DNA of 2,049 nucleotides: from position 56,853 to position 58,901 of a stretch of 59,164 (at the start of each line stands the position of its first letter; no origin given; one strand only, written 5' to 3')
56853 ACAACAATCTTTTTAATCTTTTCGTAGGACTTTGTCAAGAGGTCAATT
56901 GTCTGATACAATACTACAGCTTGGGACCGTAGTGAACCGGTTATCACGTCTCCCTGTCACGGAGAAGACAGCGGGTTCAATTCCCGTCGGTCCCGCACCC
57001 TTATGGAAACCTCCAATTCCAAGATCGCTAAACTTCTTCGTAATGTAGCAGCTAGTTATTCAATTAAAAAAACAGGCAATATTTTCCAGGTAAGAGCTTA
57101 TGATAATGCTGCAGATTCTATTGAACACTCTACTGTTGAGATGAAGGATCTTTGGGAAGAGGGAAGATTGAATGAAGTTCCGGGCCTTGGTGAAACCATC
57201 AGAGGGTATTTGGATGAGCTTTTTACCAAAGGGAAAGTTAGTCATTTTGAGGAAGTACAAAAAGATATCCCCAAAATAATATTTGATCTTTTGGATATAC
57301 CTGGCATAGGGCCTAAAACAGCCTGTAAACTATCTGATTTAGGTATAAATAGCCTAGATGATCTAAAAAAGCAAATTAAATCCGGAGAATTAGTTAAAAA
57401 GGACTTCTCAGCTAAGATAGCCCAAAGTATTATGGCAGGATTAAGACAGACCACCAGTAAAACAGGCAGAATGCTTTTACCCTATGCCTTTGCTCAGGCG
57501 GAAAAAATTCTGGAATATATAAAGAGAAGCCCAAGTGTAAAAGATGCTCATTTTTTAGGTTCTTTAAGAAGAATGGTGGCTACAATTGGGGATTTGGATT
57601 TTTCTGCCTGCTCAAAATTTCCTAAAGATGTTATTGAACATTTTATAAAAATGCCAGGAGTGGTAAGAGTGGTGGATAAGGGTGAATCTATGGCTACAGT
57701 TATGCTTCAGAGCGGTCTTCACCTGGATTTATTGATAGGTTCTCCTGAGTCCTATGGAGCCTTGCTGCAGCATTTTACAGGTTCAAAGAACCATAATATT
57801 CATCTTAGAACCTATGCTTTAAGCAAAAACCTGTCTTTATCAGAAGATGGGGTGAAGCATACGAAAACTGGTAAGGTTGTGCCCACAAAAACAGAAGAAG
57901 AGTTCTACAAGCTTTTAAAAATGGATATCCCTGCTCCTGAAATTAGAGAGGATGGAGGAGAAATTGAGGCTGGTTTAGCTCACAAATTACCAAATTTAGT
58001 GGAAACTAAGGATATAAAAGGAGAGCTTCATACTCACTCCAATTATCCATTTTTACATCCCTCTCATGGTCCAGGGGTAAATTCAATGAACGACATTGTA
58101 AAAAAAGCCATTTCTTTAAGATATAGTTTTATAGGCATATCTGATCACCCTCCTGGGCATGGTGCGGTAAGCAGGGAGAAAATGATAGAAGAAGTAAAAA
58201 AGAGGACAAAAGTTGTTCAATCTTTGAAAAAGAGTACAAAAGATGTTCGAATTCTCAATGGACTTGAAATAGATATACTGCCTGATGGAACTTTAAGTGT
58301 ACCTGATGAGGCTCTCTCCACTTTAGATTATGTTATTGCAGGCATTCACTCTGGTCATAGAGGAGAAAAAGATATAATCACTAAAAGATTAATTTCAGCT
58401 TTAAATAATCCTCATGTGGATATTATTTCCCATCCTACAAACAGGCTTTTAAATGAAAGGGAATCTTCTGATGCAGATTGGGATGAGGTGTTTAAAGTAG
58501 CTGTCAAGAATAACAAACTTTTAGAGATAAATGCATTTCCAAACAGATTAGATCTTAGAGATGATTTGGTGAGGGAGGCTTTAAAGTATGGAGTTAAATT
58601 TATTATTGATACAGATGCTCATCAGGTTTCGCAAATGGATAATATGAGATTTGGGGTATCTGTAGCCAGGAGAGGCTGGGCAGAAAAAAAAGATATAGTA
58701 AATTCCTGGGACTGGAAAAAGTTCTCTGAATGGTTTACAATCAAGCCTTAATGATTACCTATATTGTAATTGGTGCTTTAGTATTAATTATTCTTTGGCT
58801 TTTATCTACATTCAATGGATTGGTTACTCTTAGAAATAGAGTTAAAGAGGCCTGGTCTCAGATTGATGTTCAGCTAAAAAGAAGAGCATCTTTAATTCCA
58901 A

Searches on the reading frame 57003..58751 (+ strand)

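Call 8: search_protein_families(library=pfam, proteins=[window:57003-58751:+], max_evalue=0.01)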
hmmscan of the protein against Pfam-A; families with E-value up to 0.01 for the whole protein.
window:57003-58751:+ (582 aa): 9 families
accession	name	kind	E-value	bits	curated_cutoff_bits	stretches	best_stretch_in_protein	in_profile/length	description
PF14791.11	DNA_pol_B_thumb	-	1.1e-19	70.5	25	1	255-316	2-63/63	DNA polymerase beta thumb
PF14716.13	HHH_8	-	2.1e-11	44.5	30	1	5-78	3-72/73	Helix-hairpin-helix domain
PF02811.25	PHP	-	1.6e-09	38.8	26.4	1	341-510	1-162/164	PHP domain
PF14520.12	HHH_5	-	7.3e-09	36.4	27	1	95-148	3-56/57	Helix-hairpin-helix domain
PF10391.15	DNA_pol_lambd_f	-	1.9e-06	28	29.8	1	96-127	3-33/51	Fingers domain of DNA polymerase lambda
PF21999.2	IMS_HHH_1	-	1.2e-05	26.1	27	1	98-143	2-45/53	DNA polymerase-iota, thumb domain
PF11731.14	Cdd1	-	5.7e-05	23.7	25.5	1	93-124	5-36/86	Pathogenicity locus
PF11798.14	IMS_HHH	-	0.00013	22.4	24.4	1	97-115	14-32/32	IMS family HHH motif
PF00633.29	HHH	-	0.0011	19.2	24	1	86-107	3-24/30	Helix-hairpin-helix motif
